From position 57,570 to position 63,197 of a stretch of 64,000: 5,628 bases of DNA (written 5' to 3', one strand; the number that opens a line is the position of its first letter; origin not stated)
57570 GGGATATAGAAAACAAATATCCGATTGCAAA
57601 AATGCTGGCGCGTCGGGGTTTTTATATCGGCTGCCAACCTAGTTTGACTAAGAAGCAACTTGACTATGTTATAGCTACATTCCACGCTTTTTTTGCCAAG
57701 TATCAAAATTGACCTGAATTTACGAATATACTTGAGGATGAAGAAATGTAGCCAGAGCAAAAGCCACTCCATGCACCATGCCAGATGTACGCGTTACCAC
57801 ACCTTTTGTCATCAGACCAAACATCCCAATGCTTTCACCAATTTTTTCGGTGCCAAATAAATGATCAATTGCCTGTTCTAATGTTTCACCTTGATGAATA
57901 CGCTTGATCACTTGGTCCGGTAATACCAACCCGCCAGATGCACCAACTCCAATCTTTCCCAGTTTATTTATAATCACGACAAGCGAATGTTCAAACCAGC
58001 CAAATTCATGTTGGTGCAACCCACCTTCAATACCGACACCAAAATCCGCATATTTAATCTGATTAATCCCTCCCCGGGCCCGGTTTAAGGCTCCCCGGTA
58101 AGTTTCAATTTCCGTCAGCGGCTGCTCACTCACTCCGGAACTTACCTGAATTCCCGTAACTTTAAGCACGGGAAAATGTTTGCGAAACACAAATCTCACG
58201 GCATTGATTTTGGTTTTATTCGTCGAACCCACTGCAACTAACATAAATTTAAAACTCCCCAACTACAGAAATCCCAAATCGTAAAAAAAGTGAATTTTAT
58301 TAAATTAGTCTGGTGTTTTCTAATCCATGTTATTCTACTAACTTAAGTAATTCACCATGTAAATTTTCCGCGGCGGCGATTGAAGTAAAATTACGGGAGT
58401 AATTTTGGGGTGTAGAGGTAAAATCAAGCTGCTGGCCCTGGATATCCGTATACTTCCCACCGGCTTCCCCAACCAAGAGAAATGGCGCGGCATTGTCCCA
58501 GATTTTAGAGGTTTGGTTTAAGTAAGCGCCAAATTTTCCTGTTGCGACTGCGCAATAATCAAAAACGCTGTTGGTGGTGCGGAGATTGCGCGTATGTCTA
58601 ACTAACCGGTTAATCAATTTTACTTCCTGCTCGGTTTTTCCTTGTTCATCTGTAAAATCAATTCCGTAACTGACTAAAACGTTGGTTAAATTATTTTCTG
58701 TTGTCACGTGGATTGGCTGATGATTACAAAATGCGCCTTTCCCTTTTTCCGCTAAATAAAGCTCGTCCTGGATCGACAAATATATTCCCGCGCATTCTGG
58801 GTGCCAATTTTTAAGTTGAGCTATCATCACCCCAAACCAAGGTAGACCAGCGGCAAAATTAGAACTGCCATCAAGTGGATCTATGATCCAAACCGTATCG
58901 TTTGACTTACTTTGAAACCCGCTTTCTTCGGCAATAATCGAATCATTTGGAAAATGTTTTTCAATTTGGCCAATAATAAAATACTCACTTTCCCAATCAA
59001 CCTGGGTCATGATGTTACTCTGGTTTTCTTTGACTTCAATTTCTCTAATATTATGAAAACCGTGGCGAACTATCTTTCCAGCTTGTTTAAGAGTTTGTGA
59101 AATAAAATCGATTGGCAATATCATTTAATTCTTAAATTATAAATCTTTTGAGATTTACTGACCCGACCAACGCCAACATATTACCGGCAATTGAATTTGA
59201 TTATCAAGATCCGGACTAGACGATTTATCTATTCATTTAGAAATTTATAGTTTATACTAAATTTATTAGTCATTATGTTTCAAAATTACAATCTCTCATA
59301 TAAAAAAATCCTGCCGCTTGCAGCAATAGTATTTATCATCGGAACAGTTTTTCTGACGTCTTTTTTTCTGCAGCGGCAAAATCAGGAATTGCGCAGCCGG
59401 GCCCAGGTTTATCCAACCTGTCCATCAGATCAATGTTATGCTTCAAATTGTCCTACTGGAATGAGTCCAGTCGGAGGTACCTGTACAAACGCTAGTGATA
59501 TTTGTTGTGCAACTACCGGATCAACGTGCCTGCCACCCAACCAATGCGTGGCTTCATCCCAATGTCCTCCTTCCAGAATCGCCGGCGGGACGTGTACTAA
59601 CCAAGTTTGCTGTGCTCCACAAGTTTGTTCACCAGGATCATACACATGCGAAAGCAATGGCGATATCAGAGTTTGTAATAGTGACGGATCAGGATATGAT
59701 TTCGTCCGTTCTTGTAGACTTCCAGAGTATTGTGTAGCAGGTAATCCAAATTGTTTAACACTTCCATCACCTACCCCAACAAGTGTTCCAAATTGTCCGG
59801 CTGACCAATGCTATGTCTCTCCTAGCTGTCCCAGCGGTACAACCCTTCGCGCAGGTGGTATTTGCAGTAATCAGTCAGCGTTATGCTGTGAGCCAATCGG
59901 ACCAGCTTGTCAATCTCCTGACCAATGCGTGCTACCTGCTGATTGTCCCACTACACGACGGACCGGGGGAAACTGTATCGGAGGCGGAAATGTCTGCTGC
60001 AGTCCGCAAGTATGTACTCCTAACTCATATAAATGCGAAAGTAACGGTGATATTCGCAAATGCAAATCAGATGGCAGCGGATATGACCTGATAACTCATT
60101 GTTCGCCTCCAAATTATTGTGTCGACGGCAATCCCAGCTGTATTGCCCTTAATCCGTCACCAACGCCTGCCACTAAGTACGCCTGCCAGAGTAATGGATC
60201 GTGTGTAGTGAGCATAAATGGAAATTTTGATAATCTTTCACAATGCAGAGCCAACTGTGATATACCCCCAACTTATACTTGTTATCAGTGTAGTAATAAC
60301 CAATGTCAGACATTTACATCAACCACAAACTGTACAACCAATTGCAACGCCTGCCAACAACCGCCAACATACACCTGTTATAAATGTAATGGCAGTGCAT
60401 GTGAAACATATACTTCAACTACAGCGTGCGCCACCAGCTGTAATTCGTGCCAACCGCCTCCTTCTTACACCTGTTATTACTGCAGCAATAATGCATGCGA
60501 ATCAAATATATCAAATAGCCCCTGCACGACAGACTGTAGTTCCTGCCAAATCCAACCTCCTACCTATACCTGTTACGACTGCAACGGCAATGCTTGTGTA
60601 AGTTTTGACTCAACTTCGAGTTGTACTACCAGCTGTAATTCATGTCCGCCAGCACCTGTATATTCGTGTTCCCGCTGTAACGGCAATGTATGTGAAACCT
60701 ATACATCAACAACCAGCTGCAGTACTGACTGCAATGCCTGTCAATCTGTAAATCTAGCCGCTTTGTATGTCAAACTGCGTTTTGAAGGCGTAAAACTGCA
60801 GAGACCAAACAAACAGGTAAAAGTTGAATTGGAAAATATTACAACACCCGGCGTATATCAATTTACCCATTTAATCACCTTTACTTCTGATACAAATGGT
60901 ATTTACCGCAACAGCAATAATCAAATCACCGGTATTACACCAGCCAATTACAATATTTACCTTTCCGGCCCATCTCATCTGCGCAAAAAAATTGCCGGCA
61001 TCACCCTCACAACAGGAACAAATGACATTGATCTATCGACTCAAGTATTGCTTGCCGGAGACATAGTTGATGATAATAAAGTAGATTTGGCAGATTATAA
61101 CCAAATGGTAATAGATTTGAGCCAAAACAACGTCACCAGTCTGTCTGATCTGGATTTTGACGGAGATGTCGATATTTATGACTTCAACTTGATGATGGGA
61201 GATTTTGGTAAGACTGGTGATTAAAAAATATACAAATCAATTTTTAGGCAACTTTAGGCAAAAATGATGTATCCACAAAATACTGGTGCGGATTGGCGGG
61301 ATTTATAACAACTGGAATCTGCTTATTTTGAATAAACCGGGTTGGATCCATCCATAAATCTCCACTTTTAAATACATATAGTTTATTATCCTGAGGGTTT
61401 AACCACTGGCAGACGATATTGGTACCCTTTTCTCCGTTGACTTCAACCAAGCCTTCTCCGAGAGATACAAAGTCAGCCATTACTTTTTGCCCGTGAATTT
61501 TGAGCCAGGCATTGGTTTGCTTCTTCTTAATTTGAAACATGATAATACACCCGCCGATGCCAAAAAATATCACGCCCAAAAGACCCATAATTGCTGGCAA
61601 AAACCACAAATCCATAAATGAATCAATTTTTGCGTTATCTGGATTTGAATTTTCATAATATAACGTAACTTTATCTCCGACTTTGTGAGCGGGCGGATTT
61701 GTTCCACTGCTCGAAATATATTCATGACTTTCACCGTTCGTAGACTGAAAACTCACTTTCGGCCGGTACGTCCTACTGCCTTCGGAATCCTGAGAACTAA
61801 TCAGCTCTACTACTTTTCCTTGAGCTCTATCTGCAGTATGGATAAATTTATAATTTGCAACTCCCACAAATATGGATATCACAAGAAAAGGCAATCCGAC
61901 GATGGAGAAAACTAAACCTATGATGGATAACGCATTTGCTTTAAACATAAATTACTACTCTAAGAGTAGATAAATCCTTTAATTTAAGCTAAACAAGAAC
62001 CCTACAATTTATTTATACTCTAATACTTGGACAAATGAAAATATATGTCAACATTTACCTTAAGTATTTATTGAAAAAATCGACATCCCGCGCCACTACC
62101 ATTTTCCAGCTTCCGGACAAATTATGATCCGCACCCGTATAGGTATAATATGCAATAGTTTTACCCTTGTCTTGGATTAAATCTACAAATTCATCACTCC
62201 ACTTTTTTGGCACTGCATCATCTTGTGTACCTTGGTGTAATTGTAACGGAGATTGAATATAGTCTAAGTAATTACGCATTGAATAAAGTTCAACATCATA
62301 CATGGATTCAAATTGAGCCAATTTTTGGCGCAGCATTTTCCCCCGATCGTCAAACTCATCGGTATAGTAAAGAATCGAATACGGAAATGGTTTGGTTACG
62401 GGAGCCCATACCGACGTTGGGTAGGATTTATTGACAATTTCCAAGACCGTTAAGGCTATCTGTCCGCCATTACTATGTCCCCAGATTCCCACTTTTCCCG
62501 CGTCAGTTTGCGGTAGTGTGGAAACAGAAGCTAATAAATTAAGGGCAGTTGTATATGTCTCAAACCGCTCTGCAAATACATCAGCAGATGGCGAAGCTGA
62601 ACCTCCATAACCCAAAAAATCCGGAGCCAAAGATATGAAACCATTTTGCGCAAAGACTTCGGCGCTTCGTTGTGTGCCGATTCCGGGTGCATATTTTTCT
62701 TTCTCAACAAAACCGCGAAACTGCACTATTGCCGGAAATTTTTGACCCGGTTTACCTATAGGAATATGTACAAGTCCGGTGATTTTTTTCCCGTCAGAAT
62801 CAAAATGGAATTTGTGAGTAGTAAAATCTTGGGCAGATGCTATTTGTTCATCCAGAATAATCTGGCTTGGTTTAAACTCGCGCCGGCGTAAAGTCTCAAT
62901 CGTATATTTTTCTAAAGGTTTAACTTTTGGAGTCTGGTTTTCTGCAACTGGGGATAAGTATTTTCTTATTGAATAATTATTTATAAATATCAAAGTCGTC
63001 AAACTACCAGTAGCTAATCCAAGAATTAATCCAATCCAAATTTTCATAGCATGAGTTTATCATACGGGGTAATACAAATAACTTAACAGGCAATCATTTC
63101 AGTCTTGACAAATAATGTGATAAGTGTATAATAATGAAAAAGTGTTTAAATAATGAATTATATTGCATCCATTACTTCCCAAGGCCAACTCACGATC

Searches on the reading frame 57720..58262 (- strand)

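Call 29: search_protein_families(library=pfam, proteins=[window:57720-58262:-], max_evalue=0.001)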
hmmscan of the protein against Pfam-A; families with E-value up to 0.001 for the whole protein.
window:57720-58262:- (180 aa): 1 family
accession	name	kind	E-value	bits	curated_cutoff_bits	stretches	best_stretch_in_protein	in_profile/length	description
PF01931.24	NTPase_I-T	-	3e-49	167.4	25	1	12-174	1-162/162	Protein of unknown function DUF84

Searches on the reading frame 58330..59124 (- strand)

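Call 29: search_protein_families(library=pfam, proteins=[window:58330-59124:-], max_evalue=0.001)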
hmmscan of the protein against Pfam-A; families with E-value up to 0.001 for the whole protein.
window:58330-59124:- (264 aa): 1 family
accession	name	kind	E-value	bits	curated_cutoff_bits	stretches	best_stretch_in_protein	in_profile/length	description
PF00459.30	Inositol_P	-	1.6e-51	175.9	27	1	9-262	10-265/271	Inositol monophosphatase family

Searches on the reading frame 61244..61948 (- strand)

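Call 29: search_protein_families(library=pfam, proteins=[window:61244-61948:-], max_evalue=0.001)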
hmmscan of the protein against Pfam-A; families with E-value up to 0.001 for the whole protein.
window:61244-61948:- (234 aa): 1 family
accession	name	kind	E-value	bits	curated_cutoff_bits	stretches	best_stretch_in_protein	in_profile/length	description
PF12158.14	DUF3592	-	1.5e-14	54.8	25.3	1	42-112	1-83/84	Domain of unknown function (DUF3592)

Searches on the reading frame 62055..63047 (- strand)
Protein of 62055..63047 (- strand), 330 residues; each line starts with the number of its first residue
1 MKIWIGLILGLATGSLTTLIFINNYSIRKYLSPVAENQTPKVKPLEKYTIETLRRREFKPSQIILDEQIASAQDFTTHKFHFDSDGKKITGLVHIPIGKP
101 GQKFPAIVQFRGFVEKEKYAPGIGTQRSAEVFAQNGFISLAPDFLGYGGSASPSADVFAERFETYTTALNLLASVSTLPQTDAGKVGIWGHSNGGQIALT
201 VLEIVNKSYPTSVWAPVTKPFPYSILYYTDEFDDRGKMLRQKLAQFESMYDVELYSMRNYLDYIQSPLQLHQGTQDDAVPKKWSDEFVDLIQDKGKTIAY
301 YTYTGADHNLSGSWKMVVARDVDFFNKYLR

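Call 60: search_protein_families(library=pfam, proteins=[window:62055-63047:-], max_evalue=0.01)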
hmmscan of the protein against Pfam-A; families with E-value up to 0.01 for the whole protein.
window:62055-63047:- (330 aa): 9 families
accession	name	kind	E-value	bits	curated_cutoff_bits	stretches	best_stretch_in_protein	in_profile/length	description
PF00326.27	Peptidase_S9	-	9.7e-13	48.5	22.6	1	129-329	7-210/213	Prolyl oligopeptidase family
PF12146.15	Hydrolase_4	-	1.4e-09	38.1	27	1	126-202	21-94/239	Serine aminopeptidase, S33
PF01738.24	DLH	-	5.5e-08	33.1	21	1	128-202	33-115/217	Dienelactone hydrolase family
PF00561.26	Abhydrolase_1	-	9.9e-07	29.1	25.8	1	130-203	21-88/245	alpha/beta hydrolase fold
PF00756.26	Esterase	-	1.8e-05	25.1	22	1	86-304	5-222/251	Putative esterase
PF05448.18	AXE1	-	2.3e-05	23.8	21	0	164-209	156-201/321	Acetyl xylan esterase (AXE1)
PF12697.13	Abhydrolase_6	-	0.00017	22.7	26.3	1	136-216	27-93/217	Alpha/beta hydrolase family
PF20434.5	BD-FAE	-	0.00037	20.5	26.8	0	128-288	39-212/215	BD-FAE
PF02129.25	Peptidase_S15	-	0.0018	18.5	23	1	85-203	1-114/262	X-Pro dipeptidyl-peptidase (S15 family)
